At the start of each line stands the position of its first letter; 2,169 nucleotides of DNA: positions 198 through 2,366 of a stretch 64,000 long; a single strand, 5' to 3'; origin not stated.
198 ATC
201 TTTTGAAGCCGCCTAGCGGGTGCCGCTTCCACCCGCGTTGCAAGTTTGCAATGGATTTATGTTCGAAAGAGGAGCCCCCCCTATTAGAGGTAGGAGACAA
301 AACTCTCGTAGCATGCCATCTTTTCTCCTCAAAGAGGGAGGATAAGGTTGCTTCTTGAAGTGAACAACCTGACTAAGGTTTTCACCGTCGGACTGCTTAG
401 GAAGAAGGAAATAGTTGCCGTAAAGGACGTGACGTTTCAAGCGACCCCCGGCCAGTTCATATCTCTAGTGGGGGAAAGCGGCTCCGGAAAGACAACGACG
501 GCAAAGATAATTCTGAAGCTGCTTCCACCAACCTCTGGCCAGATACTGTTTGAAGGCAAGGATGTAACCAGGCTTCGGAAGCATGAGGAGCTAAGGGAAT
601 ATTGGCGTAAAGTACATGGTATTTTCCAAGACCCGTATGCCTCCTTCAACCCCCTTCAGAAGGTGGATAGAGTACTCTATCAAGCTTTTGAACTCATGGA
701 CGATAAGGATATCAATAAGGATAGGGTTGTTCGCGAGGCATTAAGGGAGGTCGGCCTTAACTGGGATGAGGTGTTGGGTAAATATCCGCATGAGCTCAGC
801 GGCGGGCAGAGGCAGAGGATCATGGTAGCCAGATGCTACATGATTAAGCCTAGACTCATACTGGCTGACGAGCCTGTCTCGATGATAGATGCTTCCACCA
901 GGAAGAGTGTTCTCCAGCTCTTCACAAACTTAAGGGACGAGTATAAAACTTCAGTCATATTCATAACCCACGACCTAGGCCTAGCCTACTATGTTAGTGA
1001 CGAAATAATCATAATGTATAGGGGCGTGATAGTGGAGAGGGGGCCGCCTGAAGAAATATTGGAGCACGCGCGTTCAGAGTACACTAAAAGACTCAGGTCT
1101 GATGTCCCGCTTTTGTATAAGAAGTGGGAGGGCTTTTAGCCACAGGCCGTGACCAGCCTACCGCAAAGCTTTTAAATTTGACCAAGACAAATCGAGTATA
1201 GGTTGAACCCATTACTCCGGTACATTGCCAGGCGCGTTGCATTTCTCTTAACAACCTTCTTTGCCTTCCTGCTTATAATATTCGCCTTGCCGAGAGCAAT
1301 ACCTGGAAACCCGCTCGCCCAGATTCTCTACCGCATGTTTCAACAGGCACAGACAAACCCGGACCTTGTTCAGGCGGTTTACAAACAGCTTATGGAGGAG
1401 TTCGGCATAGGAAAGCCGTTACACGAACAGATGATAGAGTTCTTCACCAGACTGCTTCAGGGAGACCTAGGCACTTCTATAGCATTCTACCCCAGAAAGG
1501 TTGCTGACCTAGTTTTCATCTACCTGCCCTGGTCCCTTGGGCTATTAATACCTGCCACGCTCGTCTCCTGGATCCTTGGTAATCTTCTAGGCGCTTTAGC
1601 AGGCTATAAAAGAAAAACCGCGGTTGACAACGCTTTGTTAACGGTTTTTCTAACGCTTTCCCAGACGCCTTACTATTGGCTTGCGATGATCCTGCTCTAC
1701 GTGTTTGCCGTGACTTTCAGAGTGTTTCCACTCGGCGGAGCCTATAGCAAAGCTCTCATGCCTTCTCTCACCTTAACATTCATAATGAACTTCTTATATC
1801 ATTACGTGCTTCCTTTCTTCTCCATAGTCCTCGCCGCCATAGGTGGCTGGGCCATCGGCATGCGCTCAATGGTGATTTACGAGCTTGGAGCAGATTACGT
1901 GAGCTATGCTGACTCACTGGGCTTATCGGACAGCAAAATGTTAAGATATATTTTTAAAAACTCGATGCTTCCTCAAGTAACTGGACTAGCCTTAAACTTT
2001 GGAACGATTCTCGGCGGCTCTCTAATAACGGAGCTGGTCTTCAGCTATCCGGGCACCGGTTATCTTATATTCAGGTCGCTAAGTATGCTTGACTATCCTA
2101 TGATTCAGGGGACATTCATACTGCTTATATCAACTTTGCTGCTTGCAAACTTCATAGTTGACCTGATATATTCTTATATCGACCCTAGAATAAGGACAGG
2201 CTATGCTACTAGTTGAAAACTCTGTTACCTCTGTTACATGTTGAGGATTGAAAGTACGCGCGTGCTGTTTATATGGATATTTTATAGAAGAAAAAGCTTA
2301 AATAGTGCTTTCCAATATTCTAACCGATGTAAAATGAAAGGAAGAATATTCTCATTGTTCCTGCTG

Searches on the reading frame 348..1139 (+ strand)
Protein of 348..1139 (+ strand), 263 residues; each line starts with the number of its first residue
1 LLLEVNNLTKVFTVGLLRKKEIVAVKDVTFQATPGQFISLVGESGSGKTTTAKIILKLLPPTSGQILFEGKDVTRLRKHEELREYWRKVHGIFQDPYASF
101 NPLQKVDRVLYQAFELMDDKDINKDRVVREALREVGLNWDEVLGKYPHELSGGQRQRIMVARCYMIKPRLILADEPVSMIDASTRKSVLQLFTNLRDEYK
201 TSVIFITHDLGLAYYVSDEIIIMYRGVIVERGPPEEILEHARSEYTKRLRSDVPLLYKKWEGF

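Call 21: search_protein_families(library=pfam, proteins=[window:348-1139:+], max_evalue=0.0001)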
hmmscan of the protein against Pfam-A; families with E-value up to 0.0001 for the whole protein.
window:348-1139:+ (263 aa): 2 families
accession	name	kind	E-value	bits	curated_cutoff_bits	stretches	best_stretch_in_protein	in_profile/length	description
PF00005.33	ABC_tran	-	2.2e-31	109.7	25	1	25-177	1-136/137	ABC transporter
PF13401.12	AAA_22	-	3.8e-05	24.5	27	1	35-105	5-33/130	AAA domain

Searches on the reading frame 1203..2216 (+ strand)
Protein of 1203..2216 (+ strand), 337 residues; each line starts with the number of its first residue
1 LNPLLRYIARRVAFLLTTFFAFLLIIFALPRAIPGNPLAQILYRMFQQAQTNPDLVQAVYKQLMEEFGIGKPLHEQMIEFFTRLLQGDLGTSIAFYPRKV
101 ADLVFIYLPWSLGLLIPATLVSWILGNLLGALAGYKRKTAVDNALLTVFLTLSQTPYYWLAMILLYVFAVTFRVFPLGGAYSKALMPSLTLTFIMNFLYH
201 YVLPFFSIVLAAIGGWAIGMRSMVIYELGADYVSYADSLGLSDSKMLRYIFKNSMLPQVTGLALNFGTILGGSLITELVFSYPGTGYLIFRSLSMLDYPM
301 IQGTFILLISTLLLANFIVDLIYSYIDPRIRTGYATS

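Call 21: search_protein_families(library=pfam, proteins=[window:1203-2216:+], max_evalue=0.0001)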
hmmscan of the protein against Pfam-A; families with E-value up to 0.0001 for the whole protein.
window:1203-2216:+ (337 aa): 1 family
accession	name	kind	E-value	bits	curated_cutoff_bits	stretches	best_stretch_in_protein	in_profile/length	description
PF00528.27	BPD_transp_1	-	5.7e-40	137.5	26.4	1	126-331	1-183/184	Binding-protein-dependent transport system inner membrane component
